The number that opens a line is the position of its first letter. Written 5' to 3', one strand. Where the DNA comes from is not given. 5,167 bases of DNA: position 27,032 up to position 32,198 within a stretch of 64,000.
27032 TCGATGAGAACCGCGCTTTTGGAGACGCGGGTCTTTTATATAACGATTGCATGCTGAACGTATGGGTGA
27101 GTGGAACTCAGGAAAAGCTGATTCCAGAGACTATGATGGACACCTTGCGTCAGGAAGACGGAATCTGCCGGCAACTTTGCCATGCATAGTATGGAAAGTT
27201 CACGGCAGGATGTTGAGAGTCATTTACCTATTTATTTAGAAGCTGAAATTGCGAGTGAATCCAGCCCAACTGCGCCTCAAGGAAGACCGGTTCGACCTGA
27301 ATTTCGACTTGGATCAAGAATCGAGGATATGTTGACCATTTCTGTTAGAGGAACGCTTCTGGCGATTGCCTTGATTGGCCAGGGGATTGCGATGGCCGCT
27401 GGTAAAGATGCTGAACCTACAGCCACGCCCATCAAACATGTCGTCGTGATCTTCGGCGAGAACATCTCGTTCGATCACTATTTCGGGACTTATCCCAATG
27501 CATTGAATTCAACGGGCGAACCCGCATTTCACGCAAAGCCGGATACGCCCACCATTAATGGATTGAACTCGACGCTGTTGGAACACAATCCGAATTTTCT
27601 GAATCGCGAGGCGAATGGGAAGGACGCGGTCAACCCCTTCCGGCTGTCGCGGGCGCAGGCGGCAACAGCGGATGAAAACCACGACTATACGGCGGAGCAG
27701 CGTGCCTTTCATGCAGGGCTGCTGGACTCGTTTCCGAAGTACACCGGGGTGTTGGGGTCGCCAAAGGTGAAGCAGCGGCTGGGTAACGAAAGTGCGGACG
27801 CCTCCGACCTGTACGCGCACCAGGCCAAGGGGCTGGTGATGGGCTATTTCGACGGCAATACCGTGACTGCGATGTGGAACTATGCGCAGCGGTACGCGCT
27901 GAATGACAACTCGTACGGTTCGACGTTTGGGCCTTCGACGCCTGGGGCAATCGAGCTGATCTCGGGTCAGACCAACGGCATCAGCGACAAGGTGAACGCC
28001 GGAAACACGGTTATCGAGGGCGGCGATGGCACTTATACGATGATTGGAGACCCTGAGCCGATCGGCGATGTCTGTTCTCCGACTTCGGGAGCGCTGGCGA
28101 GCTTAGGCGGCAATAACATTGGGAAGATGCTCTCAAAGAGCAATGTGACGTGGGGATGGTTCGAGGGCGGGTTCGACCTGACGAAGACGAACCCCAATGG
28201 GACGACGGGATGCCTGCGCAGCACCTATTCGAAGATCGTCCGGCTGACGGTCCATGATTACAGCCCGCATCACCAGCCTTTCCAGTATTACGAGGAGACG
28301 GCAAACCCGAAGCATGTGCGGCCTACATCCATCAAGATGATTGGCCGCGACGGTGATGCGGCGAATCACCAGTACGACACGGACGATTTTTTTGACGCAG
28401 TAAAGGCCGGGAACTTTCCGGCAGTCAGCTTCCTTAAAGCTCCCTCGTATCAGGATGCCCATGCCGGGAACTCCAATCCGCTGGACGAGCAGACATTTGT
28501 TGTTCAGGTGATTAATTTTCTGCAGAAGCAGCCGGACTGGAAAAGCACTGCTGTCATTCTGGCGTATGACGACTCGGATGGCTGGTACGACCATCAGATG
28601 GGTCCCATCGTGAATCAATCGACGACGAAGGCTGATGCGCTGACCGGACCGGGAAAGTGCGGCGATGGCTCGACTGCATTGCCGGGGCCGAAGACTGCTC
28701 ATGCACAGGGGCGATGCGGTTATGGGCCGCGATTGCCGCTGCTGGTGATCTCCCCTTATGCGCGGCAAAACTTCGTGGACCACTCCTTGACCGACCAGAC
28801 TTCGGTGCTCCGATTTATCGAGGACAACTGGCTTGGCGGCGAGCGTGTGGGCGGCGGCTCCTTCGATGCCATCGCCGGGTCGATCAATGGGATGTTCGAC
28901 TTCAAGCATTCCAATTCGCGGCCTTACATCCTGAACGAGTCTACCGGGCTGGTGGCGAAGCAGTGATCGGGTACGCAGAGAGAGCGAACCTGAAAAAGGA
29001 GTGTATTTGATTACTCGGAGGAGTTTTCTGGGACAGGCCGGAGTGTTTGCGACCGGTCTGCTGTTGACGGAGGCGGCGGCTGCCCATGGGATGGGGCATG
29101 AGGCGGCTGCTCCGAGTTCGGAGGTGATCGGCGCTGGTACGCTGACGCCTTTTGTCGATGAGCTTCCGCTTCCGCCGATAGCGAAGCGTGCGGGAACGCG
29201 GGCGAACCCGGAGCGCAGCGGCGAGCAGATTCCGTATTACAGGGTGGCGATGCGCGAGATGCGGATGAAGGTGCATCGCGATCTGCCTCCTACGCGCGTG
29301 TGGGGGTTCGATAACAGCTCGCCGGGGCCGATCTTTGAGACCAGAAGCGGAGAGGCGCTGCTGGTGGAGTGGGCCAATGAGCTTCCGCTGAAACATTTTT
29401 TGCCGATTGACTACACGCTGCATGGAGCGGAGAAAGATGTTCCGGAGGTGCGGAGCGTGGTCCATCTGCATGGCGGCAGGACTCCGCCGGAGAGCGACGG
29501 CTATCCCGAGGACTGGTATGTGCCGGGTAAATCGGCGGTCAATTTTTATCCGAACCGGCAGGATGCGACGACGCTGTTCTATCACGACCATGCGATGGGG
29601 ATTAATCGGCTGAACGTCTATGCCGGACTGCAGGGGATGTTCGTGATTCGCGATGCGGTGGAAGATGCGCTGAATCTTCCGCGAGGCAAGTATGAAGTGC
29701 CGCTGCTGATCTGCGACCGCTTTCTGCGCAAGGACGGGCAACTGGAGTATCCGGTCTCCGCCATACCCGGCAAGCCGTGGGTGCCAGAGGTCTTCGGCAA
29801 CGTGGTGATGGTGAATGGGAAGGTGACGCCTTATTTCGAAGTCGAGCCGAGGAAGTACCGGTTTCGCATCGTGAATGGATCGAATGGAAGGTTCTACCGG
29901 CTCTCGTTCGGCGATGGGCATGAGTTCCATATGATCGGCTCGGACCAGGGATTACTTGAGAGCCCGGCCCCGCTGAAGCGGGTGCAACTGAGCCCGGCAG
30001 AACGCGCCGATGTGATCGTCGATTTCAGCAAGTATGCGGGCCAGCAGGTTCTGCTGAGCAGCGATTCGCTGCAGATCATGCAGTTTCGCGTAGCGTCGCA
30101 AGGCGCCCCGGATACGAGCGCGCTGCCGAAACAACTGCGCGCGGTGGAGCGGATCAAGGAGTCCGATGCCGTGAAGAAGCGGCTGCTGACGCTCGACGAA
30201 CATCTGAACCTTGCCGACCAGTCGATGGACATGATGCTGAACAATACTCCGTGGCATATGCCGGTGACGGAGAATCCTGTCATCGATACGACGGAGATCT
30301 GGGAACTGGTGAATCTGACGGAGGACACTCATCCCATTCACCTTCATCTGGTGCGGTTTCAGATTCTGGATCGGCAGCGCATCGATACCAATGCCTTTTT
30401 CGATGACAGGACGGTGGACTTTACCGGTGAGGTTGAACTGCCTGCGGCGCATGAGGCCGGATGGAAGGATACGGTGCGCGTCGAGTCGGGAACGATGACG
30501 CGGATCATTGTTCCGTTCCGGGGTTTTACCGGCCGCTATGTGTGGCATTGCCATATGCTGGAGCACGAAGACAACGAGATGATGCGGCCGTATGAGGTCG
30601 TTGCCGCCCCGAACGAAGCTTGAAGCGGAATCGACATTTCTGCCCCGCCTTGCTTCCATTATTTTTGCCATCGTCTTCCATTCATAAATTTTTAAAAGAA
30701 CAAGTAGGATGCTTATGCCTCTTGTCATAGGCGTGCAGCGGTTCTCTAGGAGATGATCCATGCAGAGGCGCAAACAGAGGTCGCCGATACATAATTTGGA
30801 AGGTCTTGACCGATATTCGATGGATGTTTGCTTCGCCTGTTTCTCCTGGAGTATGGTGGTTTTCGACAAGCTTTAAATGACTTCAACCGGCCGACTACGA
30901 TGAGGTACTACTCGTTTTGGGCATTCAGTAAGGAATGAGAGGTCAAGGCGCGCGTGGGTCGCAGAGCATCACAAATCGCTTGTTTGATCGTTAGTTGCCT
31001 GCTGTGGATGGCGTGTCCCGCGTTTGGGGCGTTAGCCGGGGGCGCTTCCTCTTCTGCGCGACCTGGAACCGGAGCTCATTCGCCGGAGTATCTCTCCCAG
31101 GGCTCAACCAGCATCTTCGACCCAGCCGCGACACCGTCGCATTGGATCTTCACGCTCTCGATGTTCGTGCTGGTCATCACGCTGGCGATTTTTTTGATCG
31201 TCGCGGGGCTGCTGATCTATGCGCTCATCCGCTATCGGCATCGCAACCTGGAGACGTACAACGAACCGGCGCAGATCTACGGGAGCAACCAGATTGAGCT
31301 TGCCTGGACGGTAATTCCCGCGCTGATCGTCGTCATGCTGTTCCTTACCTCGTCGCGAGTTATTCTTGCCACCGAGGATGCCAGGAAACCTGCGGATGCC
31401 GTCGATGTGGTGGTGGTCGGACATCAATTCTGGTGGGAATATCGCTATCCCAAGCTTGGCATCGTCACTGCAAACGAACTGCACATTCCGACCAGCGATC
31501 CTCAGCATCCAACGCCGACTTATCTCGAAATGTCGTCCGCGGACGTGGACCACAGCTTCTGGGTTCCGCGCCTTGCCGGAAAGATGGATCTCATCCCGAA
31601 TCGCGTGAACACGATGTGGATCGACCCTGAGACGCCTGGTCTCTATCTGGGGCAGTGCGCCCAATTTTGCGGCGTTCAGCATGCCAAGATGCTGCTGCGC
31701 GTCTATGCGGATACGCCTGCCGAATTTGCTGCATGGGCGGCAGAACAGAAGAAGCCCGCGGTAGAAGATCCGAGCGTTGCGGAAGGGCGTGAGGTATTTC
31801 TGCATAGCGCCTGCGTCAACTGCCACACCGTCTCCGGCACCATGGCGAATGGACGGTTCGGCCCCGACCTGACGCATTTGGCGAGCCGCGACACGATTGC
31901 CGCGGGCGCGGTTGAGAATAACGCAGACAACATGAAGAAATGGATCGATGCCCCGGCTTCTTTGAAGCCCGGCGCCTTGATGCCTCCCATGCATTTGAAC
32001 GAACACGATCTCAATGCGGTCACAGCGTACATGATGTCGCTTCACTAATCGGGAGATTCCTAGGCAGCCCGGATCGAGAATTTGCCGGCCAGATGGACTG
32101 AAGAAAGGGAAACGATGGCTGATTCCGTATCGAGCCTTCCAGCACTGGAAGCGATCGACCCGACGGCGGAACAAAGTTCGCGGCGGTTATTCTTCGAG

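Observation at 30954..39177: Self-contained bc-complex plus caa3 oxidase operon, a candidate obligate supercomplex in a diderm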

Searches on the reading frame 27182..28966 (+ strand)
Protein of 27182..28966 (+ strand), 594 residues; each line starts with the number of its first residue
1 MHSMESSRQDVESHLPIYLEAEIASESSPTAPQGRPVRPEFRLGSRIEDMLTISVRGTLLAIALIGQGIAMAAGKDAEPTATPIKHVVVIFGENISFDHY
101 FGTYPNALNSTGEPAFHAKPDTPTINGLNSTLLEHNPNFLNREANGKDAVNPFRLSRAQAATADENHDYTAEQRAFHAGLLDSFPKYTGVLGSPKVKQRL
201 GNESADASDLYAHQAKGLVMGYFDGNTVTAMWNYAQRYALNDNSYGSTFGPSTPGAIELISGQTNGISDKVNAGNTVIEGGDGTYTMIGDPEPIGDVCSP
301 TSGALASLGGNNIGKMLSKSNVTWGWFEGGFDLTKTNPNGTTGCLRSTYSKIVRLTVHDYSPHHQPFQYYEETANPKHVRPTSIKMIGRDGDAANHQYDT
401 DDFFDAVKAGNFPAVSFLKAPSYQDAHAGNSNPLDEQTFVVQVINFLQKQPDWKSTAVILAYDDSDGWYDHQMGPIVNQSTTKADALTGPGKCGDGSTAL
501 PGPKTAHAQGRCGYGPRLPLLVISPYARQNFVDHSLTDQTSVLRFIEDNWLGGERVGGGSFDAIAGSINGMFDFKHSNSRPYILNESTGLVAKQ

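Call 3: search_protein_families(library=pfam, proteins=[window:27182-28966:+], max_evalue=0.01)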
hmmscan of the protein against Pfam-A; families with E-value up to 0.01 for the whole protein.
window:27182-28966:+ (594 aa): 1 family
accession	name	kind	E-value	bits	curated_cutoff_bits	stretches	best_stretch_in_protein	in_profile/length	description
PF04185.19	Phosphoesterase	-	5.5e-73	246.6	23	1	84-550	1-353/356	Phosphoesterase family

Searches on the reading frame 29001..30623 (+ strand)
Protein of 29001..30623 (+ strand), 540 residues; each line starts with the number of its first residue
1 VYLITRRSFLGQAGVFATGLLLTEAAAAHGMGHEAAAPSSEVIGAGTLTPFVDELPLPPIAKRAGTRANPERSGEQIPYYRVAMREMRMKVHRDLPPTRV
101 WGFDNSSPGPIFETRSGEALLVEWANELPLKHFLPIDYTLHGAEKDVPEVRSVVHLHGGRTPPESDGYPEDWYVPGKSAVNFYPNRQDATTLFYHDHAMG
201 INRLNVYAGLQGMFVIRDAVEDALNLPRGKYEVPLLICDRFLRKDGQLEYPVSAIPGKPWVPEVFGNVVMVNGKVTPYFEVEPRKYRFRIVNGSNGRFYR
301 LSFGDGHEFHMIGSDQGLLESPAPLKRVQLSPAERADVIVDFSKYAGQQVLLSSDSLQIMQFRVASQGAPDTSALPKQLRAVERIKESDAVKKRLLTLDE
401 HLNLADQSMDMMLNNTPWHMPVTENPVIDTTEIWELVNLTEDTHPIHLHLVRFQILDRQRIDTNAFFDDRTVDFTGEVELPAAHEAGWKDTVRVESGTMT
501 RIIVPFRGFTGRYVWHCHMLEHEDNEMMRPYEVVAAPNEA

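Call 3: search_protein_families(library=pfam, proteins=[window:29001-30623:+], max_evalue=0.01)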
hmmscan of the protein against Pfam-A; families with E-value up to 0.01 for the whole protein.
window:29001-30623:+ (540 aa): 3 families
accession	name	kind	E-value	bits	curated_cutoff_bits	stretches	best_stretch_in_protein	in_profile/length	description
PF07731.20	Cu-oxidase_2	-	1.5e-21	77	20.4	1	414-533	24-133/137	Multicopper oxidase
PF07732.21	Cu-oxidase_3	-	2.2e-11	44.3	21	1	153-219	50-117/119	Multicopper oxidase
PF00394.28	Cu-oxidase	-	2.3e-06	28.2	21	1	270-344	40-124/157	Multicopper oxidase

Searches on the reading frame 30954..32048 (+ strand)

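Call 3: search_protein_families(library=pfam, proteins=[window:30954-32048:+], max_evalue=0.01)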
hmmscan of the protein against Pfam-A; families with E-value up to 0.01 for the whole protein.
window:30954-32048:+ (364 aa): 5 families
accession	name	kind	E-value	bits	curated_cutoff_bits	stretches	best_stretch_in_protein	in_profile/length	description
PF00116.26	COX2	-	1.3e-17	64.3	22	1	189-248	56-115/120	Cytochrome C oxidase subunit II, periplasmic domain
PF00034.26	Cytochrom_C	-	1.2e-12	49.3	21.3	1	275-363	1-89/90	Cytochrome c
PF02790.20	COX2_TM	-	3.4e-11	43.6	22.8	1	55-133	8-85/88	Cytochrome C oxidase subunit II, transmembrane domain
PF13442.11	Cytochrome_CBB3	-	8.3e-05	23.3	27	1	275-360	3-68/68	Cytochrome C oxidase, cbb3-type, subunit III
PF11044.13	TMEMspv1-c74-12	-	0.0089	16.6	25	0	69-93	7-30/49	Plectrovirus spv1-c74 ORF 12 transmembrane protein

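Call 4: search_protein_families(library=ncbifam, proteins=[window:30954-32048:+], max_evalue=0.01)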
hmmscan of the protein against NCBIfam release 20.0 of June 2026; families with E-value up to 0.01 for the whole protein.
window:30954-32048:+ (364 aa): 13 families
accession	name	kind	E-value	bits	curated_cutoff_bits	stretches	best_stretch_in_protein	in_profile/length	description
TIGR02866.1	CoxB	equivalog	8.8e-51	172.3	147.7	1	63-262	7-201/202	cytochrome c oxidase subunit II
NF050117.1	aa3_CtaC_Actin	exception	9.7e-36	123.2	250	1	60-260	32-240/244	aa3-type cytochrome oxidase subunit II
TIGR01432.1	QOXA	equivalog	3.6e-26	91.9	240.95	1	56-265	20-226/227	cytochrome aa3 quinol oxidase subunit II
TIGR01433.1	CyoA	equivalog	9.8e-20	70.9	266.2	1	68-265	31-225/226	ubiquinol oxidase subunit II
NF007816.0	PRK10525.1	equivalog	6.4e-17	61.6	511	1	70-268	50-241/318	cytochrome o ubiquinol oxidase subunit II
NF040971.1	cytc_ExtS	equivalog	9.9e-08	31.5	100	1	268-358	163-260/262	selenite/tellurite reduction operon c-type cytochrome lipoprotein ExtS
TIGR04485.1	thiosulf_SoxX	equivalog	1.9e-07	31.7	61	1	285-363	3-78/78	sulfur oxidation c-type cytochrome SoxX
NF052248.1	SorU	equivalog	3.2e-05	24.1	100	1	278-331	1-57/72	SorU family sulfite dehydrogenase c-type cytochrome subunit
TIGR02603.1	CxxCH_TIGR02603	domain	0.00013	22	68.15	1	275-346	3-74/134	putative heme-binding domain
TIGR00782.1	ccoP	equivalog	0.00067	19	179.95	1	266-363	98-192/285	cytochrome-c oxidase, cbb3-type subunit III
NF050122.1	bc1_QcrC_actin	exception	0.00077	18.8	200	1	265-331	126-192/253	cytochrome bc1 complex diheme cytochrome c subunit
TIGR04246.1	nitrous_NosZ_Gp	equivalog_domain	0.002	16.5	625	1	195-246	519-570/578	Sec-dependent nitrous-oxide reductase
NF011582.1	PRK15006.1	equivalog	0.0069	16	204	0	59-133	11-81/248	thiosulfate reductase cytochrome B subunit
